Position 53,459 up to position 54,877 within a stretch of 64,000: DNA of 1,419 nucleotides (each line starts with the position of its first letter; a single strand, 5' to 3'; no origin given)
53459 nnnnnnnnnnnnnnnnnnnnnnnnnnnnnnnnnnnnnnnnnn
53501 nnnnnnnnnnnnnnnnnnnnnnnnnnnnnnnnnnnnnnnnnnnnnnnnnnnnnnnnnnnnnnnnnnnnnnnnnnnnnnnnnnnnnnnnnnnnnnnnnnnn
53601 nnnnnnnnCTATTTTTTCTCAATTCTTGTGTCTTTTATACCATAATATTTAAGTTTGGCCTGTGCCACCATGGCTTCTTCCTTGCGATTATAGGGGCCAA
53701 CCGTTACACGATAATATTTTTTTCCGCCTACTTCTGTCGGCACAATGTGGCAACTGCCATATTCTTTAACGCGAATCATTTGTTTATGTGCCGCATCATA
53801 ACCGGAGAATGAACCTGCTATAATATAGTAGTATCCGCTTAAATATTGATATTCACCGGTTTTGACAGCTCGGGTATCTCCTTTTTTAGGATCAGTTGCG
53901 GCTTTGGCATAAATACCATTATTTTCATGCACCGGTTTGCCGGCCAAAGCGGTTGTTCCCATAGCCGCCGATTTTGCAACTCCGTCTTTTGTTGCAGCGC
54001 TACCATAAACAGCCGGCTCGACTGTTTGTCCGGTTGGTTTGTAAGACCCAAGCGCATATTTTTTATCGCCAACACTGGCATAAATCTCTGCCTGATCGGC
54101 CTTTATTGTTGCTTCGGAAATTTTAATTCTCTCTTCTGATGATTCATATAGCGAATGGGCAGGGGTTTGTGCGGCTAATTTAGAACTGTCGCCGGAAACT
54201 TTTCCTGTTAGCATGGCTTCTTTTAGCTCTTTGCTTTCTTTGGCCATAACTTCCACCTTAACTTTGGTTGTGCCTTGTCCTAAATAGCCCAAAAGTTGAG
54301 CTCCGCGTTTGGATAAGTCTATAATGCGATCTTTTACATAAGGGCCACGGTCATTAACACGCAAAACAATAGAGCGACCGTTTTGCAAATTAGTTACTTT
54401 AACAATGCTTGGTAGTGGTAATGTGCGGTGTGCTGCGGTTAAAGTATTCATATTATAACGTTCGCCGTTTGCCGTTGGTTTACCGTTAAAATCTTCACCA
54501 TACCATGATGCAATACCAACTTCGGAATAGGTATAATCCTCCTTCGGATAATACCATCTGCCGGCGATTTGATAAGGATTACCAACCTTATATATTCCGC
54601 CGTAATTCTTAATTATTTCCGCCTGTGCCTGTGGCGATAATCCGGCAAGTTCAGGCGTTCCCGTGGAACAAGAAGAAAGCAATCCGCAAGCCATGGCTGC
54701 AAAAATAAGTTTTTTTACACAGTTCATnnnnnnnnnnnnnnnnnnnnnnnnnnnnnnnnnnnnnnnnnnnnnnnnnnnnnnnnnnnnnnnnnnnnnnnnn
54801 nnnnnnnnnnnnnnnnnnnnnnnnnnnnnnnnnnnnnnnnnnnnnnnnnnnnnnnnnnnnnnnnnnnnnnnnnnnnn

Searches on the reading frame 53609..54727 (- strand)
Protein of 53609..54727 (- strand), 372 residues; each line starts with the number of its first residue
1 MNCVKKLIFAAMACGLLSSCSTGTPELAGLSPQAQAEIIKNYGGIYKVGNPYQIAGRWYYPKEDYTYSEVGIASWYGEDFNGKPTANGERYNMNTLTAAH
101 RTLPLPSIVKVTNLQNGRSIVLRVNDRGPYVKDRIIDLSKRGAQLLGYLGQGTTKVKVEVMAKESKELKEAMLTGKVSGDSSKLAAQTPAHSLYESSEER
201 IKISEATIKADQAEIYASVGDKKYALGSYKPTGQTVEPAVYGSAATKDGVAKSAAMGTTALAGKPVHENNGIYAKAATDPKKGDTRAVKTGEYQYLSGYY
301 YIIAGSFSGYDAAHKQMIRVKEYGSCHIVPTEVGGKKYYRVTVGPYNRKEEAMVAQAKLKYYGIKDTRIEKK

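Call 17: find_encoding_contigs(protein=window:53609-54727:-, flank=10000, max_places=1)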
Protein window:53609-54727:- (372 aa): 14 contigs read that carry it; 1 place shown.
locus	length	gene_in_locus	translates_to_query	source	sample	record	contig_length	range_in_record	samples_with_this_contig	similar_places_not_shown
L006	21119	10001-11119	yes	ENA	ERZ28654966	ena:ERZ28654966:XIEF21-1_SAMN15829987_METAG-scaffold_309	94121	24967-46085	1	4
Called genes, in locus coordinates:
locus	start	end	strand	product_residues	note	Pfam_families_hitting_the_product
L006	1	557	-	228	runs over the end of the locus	PF05307:Bundlin (weak)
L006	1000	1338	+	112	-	PF01250:Ribosomal_S6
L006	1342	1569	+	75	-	PF01084:Ribosomal_S18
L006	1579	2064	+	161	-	PF01281:Ribosomal_L9_N, PF03948:Ribosomal_L9_C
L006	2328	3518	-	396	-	PF02463:SMC_N, PF13175:AAA_15 (faint), PF13476:AAA_23, PF13304:AAA_21 (weak)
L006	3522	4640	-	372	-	PF00712:DNA_pol3_beta, PF02767:DNA_pol3_beta_2, PF02768:DNA_pol3_beta_3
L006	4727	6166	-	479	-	PF11638:DnaA_N, PF00308:Bac_DnaA, PF00004:AAA (weak), PF08299:Bac_DnaA_C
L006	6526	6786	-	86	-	PF01649:Ribosomal_S20p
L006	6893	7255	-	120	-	-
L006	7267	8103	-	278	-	PF01149:Fapy_DNA_glyco, PF06831:H2TH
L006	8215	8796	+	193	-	PF00226:DnaJ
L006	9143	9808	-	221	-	PF04237:YjbR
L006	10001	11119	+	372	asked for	PF03330:DPBB_1, PF05036:SPOR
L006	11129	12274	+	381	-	PF00768:Peptidase_S11, PF13354:Beta-lactamase2, PF07943:PBP5_C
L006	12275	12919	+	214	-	PF02223:Thymidylate_kin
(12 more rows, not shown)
